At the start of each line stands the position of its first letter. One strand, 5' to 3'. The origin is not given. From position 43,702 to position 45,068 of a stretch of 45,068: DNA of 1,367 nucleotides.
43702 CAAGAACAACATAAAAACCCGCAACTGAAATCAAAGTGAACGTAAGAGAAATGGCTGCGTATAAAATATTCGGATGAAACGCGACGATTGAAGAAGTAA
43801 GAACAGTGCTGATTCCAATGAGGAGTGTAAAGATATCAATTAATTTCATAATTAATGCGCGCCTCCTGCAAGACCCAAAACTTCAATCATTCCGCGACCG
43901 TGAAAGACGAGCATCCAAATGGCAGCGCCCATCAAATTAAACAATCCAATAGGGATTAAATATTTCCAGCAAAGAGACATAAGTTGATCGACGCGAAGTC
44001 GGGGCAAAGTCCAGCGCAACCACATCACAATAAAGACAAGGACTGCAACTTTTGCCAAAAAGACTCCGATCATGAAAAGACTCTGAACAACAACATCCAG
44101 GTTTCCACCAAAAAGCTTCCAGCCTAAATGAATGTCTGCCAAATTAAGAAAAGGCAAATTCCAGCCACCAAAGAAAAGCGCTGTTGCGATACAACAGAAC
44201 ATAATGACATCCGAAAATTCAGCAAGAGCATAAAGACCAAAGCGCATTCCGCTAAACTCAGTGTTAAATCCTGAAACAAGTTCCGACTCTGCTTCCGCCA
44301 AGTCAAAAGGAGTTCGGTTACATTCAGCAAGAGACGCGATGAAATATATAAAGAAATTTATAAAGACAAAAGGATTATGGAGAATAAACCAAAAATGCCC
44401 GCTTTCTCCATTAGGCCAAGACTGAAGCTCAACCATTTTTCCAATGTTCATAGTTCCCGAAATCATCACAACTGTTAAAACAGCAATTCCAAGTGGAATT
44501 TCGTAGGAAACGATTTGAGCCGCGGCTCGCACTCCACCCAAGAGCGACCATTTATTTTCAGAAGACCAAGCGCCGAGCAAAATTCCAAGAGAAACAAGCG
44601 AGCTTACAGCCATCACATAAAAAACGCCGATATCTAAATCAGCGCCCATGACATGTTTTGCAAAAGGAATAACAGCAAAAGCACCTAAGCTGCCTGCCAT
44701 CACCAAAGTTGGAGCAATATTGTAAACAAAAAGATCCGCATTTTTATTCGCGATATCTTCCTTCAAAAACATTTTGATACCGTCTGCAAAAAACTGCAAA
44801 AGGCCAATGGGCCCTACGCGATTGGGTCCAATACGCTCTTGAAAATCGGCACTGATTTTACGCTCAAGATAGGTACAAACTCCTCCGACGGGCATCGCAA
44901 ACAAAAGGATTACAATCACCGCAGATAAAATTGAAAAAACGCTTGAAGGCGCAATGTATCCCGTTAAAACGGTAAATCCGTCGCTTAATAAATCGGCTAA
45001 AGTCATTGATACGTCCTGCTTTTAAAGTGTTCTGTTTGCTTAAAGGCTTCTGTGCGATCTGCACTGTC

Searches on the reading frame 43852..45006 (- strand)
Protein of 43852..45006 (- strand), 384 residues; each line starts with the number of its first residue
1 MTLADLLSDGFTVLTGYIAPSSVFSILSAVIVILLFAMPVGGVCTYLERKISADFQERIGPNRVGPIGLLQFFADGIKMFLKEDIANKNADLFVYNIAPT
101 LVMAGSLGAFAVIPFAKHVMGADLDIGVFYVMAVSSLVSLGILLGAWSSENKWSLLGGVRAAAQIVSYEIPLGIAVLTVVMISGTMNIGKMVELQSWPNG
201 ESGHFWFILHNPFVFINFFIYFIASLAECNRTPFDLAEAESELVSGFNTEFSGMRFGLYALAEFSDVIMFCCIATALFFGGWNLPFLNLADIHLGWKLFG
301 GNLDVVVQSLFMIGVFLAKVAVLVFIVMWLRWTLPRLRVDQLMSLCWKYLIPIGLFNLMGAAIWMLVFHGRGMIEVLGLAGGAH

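Call 4: search_protein_families(library=pfam, proteins=[window:43852-45006:-])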
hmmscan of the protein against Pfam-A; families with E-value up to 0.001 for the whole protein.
window:43852-45006:- (384 aa): 1 family
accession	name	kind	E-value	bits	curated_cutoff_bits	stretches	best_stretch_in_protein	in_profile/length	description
PF00146.26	NADHdh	-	3.1e-112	375.2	27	1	30-359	4-295/298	NADH dehydrogenase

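Call 6: find_encoding_contigs(protein=window:43852-45006:-, flank=10000, max_places=6)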
Protein window:43852-45006:- (384 aa): 23 contigs read that carry it; 6 places shown.
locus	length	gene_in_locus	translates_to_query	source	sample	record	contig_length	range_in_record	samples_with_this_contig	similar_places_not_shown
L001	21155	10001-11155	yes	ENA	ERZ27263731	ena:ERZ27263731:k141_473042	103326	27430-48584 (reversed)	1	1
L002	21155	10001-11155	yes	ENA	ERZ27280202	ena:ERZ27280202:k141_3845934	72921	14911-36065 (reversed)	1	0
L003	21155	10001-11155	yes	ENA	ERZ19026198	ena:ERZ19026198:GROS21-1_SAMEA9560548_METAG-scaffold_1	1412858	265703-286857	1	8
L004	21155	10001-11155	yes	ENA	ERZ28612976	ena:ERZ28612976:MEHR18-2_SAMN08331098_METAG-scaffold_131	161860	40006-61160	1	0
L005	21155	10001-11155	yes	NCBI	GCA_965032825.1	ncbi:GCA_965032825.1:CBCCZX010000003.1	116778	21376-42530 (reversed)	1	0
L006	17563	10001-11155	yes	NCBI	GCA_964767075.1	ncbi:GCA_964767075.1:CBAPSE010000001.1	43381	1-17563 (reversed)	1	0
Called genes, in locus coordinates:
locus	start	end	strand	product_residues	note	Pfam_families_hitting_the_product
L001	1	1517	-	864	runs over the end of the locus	PF00005:ABC_tran (faint), PF02463:SMC_N (faint), PF03193:RsgA_GTPase (faint), PF13175:AAA_15 (faint), PF13191:AAA_16 (faint), PF13555:AAA_29 (faint), PF20703:nSTAND1 (faint), PF17760:UvrA_inter, +1 more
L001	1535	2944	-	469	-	PF02878:PGM_PMM_I, PF02879:PGM_PMM_II, PF02880:PGM_PMM_III, PF00408:PGM_PMM_IV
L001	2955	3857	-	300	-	PF13623:SurA_N_2 (faint), PF13624:SurA_N_3 (weak), PF09312:SurA_N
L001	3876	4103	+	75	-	-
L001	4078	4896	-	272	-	PF13145:Rotamase_2, PF13616:Rotamase_3, PF00639:Rotamase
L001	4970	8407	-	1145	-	PF17757:UvrB_inter, PF02559:CarD_TRCF_RID, PF00270:DEAD, PF04851:ResIII, PF00271:Helicase_C, PF22590:Cas3-like_C_2 (weak), PF03461:TRCF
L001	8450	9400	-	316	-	PF00294:PfkB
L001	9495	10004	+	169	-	PF00507:Oxidored_q4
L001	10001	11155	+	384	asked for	PF00146:NADHdh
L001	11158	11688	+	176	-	PF00499:Oxidored_q3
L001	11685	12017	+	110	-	PF00420:Oxidored_q2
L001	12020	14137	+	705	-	PF00662:Proton_antipo_N, PF00361:Proton_antipo_M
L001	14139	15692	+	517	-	PF00361:Proton_antipo_M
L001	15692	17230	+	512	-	PF00361:Proton_antipo_M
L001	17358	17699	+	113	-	PF00507:Oxidored_q4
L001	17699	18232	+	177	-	PF00329:Complex1_30kDa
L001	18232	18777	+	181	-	PF01257:2Fe-2S_thioredx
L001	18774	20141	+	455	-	PF01512:Complex1_51K, PF10531:SLBB (weak), PF10589:NADH_4Fe-4S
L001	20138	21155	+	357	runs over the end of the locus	PF00146:NADHdh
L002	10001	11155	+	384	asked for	PF00146:NADHdh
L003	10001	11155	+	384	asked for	PF00146:NADHdh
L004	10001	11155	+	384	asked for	PF00146:NADHdh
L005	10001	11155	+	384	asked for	PF00146:NADHdh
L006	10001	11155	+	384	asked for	PF00146:NADHdh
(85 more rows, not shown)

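Call 75: search_protein_families(library=pfam, proteins=[L001:9495-10004:+], max_evalue=0.01)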
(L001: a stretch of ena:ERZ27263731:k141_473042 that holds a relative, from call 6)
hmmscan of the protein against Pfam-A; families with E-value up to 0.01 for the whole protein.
L001:9495-10004:+ (169 aa): 1 family
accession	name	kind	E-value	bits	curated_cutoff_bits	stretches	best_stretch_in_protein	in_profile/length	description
PF00507.24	Oxidored_q4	-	4.2e-25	88.3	23.3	1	43-146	3-99/99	NADH-ubiquinone/plastoquinone oxidoreductase, chain 3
